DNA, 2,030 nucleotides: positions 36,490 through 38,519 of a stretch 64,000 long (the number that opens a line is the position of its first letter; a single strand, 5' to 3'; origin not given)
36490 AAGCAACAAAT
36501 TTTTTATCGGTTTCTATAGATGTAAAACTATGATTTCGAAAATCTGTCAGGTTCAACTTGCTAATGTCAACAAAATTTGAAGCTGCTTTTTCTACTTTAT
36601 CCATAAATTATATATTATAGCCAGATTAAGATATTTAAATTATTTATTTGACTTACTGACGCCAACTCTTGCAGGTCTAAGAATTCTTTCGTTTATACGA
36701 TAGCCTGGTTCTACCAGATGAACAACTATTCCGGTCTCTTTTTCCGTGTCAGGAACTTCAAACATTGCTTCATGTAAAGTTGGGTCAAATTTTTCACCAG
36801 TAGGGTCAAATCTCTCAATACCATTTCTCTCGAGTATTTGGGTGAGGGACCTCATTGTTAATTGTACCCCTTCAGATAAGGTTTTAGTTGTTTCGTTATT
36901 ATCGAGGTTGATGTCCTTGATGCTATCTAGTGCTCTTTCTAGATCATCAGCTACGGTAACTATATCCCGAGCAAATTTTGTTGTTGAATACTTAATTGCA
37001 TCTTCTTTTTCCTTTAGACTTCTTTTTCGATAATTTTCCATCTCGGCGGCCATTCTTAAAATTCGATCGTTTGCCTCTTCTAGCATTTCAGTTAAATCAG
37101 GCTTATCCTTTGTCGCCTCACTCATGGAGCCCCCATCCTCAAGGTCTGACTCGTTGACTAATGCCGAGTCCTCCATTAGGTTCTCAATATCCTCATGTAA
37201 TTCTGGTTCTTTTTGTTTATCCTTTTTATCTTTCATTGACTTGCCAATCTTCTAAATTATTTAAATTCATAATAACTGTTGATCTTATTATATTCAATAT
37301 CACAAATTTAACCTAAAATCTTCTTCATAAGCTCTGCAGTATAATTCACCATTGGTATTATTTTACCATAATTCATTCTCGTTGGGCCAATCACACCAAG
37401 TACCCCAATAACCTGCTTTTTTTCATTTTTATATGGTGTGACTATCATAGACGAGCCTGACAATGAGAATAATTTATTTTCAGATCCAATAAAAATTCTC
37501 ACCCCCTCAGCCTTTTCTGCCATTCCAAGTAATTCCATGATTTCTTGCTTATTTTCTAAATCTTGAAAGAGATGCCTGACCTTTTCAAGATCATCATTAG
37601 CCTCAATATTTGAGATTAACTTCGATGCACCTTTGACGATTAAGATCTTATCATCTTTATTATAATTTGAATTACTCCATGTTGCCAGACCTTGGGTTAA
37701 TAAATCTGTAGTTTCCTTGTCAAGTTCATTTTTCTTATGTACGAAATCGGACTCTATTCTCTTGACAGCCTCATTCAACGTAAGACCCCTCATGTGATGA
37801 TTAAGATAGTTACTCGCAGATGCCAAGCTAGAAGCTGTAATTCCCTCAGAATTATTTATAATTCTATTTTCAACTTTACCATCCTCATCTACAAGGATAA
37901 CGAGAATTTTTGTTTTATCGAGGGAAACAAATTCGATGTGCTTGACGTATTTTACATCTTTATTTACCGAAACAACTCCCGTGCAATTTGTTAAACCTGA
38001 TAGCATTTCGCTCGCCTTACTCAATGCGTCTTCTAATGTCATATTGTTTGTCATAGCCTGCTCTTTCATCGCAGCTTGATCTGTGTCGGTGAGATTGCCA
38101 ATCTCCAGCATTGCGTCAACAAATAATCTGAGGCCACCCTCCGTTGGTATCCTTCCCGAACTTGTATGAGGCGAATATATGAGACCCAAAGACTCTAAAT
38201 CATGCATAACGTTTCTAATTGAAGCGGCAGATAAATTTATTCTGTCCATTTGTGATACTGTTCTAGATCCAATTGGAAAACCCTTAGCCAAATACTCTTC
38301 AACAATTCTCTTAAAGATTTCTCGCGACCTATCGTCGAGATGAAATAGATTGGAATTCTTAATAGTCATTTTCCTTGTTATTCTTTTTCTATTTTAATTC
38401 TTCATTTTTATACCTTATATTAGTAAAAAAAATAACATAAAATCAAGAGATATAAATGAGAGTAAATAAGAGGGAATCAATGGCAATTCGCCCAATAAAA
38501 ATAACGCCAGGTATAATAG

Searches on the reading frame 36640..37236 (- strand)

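Call 5: search_protein_families(library=pfam, proteins=[window:36640-37236:-])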
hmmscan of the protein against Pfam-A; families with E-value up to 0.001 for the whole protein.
window:36640-37236:- (198 aa): 1 family
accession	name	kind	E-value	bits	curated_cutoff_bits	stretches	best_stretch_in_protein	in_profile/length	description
PF01025.24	GrpE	-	4.1e-48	163.6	25.8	1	6-195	9-165/165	GrpE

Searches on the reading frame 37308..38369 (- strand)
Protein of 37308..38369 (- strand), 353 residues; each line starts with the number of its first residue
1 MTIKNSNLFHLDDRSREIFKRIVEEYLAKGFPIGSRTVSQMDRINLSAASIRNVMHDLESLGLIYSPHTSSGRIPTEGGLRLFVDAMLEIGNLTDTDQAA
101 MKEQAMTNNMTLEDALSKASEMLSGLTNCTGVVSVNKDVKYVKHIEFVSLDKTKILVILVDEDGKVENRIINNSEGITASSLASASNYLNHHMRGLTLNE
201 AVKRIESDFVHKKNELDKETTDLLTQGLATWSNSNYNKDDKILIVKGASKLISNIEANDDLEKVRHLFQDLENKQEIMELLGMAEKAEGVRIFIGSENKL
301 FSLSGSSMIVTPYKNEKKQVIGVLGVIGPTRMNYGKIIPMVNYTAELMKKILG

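Call 5: search_protein_families(library=pfam, proteins=[window:37308-38369:-])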
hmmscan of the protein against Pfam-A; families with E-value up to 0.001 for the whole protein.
window:37308-38369:- (353 aa): 2 families
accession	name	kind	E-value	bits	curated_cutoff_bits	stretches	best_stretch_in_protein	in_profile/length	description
PF01628.27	HrcA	-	4.9e-62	210.1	22.2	1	113-338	1-215/215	HrcA protein C terminal domain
PF03444.21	HrcA_DNA-bdg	-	0.00019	21.4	21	1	12-76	3-66/79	Winged helix-turn-helix transcription repressor, HrcA DNA-binding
